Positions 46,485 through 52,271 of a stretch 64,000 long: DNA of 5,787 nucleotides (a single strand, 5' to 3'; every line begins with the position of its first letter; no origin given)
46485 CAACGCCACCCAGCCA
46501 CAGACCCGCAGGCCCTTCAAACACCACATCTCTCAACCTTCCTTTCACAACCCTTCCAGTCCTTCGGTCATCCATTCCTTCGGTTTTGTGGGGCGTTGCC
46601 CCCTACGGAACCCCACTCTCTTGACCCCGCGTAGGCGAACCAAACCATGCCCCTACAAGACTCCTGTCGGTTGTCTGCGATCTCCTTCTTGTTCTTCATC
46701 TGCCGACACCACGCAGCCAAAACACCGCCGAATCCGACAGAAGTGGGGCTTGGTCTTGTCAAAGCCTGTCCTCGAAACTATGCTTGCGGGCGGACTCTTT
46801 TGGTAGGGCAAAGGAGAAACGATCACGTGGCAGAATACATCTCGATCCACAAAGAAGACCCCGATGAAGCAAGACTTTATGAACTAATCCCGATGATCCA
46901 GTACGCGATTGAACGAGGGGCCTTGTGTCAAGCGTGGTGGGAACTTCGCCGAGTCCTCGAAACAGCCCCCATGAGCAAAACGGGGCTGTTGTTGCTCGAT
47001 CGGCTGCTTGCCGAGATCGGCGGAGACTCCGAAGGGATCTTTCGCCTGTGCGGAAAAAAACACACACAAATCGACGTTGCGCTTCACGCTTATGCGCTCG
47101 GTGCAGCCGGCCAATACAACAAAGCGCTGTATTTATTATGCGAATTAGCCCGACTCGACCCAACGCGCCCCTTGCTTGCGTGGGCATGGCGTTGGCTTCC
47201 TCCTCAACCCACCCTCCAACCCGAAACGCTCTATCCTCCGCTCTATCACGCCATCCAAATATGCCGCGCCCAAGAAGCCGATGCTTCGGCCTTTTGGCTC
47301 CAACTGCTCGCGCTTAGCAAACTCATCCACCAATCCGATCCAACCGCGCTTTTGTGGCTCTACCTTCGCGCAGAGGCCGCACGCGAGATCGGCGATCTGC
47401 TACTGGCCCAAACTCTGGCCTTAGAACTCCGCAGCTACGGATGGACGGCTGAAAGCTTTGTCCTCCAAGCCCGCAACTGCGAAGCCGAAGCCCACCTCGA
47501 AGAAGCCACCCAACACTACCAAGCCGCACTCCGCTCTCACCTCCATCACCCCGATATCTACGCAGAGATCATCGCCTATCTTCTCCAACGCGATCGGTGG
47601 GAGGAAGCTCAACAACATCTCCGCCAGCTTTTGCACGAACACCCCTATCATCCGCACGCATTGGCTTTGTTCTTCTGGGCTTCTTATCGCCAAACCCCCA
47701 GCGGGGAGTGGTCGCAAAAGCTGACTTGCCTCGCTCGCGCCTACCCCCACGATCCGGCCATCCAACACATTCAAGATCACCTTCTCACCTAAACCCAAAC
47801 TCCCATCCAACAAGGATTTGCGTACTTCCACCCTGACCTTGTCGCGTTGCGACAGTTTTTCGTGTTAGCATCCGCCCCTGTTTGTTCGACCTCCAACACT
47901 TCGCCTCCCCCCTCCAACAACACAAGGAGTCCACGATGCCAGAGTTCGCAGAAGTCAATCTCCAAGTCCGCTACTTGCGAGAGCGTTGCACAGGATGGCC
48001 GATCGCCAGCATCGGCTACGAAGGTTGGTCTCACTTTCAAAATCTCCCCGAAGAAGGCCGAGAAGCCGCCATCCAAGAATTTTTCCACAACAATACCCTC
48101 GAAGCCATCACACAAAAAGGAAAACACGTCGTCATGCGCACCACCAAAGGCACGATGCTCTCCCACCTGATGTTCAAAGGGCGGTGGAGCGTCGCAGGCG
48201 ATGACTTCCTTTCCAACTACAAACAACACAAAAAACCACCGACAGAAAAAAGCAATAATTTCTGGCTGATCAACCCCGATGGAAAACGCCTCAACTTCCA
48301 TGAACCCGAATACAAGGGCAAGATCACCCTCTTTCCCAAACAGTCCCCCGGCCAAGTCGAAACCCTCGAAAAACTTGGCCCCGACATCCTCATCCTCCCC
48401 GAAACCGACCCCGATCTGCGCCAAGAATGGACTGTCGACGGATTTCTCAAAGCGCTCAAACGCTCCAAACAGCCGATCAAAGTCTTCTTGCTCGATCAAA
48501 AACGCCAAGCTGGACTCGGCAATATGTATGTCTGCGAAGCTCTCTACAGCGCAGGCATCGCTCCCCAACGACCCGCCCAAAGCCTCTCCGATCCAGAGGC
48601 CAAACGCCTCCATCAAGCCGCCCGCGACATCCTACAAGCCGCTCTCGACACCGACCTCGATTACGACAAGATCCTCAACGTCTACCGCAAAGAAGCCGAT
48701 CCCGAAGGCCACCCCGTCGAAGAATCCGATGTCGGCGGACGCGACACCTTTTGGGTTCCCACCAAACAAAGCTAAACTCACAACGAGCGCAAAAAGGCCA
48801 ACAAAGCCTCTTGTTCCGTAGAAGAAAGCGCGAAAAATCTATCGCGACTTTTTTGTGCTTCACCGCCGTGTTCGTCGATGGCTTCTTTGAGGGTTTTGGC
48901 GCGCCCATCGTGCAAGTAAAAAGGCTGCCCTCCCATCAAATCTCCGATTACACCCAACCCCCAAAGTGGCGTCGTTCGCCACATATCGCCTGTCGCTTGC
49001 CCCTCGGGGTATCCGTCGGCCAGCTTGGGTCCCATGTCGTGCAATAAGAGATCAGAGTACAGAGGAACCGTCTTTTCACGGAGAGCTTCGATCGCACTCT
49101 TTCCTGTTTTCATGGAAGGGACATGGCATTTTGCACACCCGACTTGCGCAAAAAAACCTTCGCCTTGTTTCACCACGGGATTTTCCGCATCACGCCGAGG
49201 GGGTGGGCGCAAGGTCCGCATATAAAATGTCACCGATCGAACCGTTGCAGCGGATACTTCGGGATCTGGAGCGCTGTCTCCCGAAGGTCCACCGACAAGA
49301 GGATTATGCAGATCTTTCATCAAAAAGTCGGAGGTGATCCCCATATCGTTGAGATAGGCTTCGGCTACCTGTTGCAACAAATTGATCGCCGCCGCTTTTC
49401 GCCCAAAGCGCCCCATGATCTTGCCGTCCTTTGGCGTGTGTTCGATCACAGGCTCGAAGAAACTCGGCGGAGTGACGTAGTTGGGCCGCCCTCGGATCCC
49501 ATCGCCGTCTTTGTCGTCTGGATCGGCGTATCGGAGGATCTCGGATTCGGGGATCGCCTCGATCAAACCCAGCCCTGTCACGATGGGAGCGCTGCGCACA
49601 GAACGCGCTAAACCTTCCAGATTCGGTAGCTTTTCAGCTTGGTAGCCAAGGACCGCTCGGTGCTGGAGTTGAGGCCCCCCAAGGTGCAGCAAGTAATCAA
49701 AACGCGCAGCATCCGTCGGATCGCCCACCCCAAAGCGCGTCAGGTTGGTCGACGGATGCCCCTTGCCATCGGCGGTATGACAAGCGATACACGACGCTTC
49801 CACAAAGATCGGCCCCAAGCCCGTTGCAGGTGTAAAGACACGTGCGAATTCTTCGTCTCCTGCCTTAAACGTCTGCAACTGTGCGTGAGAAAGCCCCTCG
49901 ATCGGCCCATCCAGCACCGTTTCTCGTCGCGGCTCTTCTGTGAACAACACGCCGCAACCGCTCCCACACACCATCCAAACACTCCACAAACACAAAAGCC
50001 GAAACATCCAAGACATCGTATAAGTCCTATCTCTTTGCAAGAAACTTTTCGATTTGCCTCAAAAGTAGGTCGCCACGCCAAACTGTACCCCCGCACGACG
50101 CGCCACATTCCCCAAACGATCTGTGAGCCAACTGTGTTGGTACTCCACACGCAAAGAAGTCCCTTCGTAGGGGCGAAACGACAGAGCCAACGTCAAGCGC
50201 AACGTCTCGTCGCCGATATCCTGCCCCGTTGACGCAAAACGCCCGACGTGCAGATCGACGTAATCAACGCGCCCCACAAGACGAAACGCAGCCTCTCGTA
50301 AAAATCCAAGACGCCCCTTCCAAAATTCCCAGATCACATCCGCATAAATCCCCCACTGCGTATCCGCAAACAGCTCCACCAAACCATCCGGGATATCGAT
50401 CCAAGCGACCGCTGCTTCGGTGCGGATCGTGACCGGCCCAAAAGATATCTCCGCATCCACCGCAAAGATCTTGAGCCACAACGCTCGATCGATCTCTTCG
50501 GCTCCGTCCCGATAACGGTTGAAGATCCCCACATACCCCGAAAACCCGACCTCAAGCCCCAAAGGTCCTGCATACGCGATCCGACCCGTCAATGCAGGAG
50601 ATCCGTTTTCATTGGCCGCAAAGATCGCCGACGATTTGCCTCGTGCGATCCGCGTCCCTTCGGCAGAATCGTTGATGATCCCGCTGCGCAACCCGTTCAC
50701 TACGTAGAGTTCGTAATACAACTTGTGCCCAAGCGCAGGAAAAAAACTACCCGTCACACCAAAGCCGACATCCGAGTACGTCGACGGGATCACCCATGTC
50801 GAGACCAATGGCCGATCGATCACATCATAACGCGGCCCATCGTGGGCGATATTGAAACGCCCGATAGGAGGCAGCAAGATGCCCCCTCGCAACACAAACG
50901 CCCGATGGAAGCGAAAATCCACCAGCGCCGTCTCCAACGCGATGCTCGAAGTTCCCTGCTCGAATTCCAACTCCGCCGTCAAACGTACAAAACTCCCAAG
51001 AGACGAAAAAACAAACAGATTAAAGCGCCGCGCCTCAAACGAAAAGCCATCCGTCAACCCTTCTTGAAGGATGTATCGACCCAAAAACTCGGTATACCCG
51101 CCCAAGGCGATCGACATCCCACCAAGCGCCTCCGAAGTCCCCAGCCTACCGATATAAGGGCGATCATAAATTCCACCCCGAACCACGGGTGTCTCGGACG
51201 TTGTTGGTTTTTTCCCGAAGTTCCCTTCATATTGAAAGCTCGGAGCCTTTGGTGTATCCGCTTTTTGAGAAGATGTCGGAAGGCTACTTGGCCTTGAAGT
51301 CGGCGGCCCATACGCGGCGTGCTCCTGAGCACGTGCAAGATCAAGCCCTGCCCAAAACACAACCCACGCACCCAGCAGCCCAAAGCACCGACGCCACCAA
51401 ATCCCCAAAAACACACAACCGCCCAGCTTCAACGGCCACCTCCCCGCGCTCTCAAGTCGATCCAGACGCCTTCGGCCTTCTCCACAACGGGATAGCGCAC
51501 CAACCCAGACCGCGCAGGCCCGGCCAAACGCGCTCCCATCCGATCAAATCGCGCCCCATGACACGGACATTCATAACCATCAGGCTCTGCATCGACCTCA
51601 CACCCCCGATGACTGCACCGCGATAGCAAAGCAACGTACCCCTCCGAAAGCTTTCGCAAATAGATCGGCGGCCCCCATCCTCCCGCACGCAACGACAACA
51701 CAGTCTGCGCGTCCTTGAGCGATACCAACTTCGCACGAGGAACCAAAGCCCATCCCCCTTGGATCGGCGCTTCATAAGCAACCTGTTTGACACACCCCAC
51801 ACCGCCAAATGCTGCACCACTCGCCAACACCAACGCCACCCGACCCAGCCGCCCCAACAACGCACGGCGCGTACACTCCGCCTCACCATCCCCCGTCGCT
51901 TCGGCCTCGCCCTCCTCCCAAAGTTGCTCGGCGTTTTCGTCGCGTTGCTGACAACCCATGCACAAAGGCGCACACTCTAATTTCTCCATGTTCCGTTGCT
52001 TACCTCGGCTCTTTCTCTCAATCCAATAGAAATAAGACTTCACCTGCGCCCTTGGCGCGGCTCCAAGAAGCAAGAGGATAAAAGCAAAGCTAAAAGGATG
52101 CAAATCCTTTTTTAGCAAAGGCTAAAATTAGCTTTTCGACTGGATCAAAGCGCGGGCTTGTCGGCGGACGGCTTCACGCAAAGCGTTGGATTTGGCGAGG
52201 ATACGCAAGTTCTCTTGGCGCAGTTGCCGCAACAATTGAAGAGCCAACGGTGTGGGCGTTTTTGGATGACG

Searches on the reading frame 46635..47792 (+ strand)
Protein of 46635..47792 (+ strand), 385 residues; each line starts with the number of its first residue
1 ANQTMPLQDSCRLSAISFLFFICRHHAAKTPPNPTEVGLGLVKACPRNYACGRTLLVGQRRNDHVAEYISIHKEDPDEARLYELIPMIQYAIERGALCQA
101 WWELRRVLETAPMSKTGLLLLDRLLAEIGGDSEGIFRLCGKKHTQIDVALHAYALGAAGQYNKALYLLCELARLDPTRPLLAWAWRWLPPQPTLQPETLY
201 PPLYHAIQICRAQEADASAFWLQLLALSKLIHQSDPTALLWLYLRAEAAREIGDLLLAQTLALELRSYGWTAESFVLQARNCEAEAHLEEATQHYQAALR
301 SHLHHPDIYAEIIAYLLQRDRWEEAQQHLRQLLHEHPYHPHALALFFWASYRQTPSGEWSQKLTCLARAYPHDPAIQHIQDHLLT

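Call 41: search_protein_families(library=pfam, proteins=[window:46635-47792:+], max_evalue=0.01)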
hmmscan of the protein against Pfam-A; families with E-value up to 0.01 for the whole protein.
window:46635-47792:+ (385 aa): 1 family
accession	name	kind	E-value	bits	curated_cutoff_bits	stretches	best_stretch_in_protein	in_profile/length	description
PF14559.12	TPR_19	-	0.001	19.7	25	1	287-345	6-64/68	Tetratricopeptide repeat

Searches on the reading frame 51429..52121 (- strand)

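Call 41: search_protein_families(library=pfam, proteins=[window:51429-52121:-], max_evalue=0.01)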
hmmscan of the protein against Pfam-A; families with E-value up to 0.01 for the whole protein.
window:51429-52121:- (230 aa): 1 family
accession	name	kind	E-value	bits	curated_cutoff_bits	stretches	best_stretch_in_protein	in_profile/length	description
PF00355.32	Rieske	-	3.6e-08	33.6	20.3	1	156-211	29-88/88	Rieske [2Fe-2S] domain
